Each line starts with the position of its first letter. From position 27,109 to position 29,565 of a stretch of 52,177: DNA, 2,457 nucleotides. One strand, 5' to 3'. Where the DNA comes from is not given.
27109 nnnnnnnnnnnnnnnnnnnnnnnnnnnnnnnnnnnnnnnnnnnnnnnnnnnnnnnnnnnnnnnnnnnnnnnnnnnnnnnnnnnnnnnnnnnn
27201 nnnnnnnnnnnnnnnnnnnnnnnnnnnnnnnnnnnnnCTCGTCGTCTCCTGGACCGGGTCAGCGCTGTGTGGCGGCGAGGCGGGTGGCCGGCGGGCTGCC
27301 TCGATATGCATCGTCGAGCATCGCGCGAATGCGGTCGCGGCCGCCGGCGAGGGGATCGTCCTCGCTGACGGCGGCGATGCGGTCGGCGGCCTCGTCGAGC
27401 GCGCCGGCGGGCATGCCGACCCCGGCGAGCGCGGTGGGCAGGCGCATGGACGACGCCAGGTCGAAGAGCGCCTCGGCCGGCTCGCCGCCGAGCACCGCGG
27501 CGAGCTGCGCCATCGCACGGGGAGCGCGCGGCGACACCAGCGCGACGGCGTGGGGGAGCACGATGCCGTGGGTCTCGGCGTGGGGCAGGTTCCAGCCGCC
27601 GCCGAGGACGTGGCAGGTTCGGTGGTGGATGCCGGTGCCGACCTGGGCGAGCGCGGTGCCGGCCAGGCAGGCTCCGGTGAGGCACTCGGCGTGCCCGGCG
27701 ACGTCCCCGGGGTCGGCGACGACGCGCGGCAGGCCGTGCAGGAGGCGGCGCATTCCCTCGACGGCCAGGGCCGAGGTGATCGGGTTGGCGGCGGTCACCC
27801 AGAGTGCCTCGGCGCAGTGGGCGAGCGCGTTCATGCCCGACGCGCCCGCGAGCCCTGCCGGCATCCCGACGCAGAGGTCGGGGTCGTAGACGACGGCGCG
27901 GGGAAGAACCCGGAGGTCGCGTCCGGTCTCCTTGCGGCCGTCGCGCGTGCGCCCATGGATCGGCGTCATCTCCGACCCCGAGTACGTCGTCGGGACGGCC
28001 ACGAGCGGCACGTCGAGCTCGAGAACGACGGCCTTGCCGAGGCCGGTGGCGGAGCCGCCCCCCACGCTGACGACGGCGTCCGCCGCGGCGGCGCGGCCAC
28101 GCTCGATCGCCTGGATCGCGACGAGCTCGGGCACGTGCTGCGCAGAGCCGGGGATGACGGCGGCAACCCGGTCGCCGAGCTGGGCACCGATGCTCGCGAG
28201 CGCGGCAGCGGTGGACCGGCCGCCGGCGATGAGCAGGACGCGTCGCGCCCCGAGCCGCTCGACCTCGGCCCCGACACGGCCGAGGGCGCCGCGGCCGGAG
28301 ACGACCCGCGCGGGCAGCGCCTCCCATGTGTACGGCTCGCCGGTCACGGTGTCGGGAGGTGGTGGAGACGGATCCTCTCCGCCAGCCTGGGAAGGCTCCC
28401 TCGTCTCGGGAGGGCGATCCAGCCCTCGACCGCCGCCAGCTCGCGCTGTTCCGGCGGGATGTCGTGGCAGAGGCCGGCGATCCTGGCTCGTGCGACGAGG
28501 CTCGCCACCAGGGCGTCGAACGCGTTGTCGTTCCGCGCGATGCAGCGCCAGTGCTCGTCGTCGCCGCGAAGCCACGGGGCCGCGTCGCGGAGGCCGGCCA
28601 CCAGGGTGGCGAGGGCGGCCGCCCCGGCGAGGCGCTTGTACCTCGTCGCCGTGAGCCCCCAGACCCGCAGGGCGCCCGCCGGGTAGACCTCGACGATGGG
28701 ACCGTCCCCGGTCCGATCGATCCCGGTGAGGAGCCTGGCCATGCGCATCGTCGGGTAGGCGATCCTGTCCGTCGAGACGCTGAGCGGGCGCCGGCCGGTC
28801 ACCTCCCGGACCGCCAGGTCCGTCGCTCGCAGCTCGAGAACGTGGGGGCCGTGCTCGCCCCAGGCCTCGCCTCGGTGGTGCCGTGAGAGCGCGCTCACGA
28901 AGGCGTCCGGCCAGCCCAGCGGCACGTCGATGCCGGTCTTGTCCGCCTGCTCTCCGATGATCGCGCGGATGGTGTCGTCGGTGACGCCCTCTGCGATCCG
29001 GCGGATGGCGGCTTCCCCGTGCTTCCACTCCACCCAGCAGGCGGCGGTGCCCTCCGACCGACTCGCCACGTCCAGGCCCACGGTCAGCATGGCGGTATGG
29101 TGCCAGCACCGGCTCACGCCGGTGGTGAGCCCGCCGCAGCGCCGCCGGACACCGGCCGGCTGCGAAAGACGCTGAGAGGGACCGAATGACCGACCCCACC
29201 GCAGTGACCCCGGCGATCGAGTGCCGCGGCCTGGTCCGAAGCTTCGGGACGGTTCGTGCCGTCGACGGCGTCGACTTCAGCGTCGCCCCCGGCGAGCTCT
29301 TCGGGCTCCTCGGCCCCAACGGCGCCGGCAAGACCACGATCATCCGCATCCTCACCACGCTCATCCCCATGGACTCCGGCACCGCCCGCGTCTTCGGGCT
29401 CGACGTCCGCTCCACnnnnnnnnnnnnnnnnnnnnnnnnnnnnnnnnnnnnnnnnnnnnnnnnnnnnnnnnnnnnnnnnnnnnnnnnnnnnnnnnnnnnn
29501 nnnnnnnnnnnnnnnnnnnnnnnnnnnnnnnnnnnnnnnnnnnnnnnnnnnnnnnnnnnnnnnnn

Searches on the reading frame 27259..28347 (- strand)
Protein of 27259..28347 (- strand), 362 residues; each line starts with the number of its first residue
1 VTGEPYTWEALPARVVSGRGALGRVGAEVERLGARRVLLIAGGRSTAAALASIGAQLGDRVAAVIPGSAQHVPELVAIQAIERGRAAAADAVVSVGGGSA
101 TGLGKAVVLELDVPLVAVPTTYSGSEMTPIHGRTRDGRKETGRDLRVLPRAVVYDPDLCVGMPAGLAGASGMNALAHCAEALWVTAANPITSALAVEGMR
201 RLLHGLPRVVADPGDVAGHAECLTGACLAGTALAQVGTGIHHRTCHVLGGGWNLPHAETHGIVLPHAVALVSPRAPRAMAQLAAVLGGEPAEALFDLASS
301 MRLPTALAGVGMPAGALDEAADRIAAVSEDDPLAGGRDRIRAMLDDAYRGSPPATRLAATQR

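Call 56: search_protein_families(library=ncbifam, proteins=[window:27259-28347:-], max_evalue=0.00001)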
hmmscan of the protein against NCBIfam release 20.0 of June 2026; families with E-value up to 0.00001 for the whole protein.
window:27259-28347:- (362 aa): 13 families
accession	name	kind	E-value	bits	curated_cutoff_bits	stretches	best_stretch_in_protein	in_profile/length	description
NF058672.1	4HyButDHCUPNE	equivalog_domain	6.3e-34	117.8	500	2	113-324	131-352/378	4-hydroxybutyrate dehydrogenase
TIGR03405.1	Phn_Fe-ADH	equivalog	5.1e-29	101.2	423.7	1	105-300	119-319/355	iron-containing alcohol dehydrogenase PsrA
NF041833.1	Fe_ADH_ErcA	equivalog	2.1e-26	93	550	1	114-290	131-310/382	alcohol dehydrogenase-like regulatory protein ErcA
TIGR02638.1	lactal_redase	equivalog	1.8e-25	89.5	523.15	1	110-294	128-314/379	lactaldehyde reductase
NF010378.0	PRK13805.1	equivalog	2.4e-24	85.2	951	1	114-276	596-762/872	bifunctional acetaldehyde-CoA/alcohol dehydrogenase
NF007911.0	PRK10624.1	equivalog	3.6e-24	85.4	537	1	113-289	132-309/382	lactaldehyde reductase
NF007363.0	PRK09860.1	equivalog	7.7e-23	81.2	581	1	113-288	131-309/383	L-threonine dehydrogenase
NF053866.1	CholDhdGbsBBac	equivalog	5.4e-22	77.9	550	2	114-291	141-321/392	choline dehydrogenase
NF050025.1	SulfAcetaldRedSarD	equivalog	7.4e-22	77.7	700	1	13-297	9-331/385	sulfoacetaldehyde reductase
NF011998.0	PRK15454.1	equivalog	1.5e-16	60.1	556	1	95-268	131-307/395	ethanolamine utilization ethanol dehydrogenase EutG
NF002022.0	PRK00843.1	equivalog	4.8e-10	38.9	413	1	7-166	6-164/350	NAD(P)-dependent glycerol-1-phosphate dehydrogenase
NF006941.0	PRK09423.1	subfamily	1.7e-09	37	336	1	11-191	7-189/367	glycerol dehydrogenase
TIGR04266.1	NDMA_methanol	equivalog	1.7e-06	27.1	625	0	143-289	175-321/420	NDMA-dependent methanol dehydrogenase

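Call 70: search_solved_structures(query=window:27259-28347:-, max_evalue=1e-15)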
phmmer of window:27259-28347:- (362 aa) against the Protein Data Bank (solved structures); distinct sequences matched with E-value up to 1e-15: 23.
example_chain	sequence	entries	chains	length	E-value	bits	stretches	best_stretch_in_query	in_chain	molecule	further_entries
3jzd_A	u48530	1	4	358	2e-93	316.6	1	3-353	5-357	Iron-containing alcohol dehydrogenase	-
3w5s_A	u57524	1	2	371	4.4e-82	279.3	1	4-353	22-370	Maleylacetate reductase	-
3hl0_A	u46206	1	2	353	1.7e-81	277.4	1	4-354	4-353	Maleylacetate reductase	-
3iv7_A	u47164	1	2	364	1.1e-72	248.4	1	7-357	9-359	Alcohol dehydrogenase IV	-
8zrl_A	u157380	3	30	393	1e-32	117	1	12-293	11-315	NAD-dependent methanol dehydrogenase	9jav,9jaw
8zwd_B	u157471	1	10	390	2.8e-30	109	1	12-315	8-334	NAD(P)-dependent methanol dehydrogenase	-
9ldl_C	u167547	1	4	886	7e-28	101.1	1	5-289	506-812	Aldehyde dehydrogenase family protein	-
3owo_A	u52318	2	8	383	2.1e-21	79.8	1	87-312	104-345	Alcohol dehydrogenase 2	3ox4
3bfj_A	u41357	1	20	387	5.1e-21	78.5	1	113-316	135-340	1,3-propanediol oxidoreductase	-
1o2d_A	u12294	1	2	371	7.7e-21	77.9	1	6-297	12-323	Alcohol dehydrogenase, iron-containing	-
1vhd_A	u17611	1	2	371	1.7e-20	76.8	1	8-297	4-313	alcohol dehydrogenase, iron-containing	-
6c75_A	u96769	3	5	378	2.5e-19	73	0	110-302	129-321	Alcohol dehydrogenase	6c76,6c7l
4fr2_A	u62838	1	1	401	2.6e-19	72.9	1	12-294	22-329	1,3-propanediol dehydrogenase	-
7qnj_AAA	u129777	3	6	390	4.5e-19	72.1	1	111-344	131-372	Lactaldehyde reductase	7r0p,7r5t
1rrm_A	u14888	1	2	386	5.7e-19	71.8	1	18-344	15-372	Lactaldehyde reductase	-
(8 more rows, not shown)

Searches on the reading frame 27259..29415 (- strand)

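Call 13: search_protein_families(library=pfam, proteins=[window:27259-29415:-], max_evalue=0.01)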
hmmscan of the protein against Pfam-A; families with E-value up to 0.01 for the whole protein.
window:27259-29415:- (718 aa): 3 families
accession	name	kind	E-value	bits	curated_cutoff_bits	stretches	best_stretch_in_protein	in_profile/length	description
PF25137.1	ADH_Fe_C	-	1.4e-34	119.9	27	1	525-704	3-194/194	Fe-containing alcohol dehydrogenase family, C-terminal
PF00465.25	Fe-ADH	-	8.6e-24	84.5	31.3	1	368-512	1-168/168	Iron-containing alcohol dehydrogenase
PF13685.12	Fe-ADH_2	-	1.9e-13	51.1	28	1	373-516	2-146/149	Iron-containing alcohol dehydrogenase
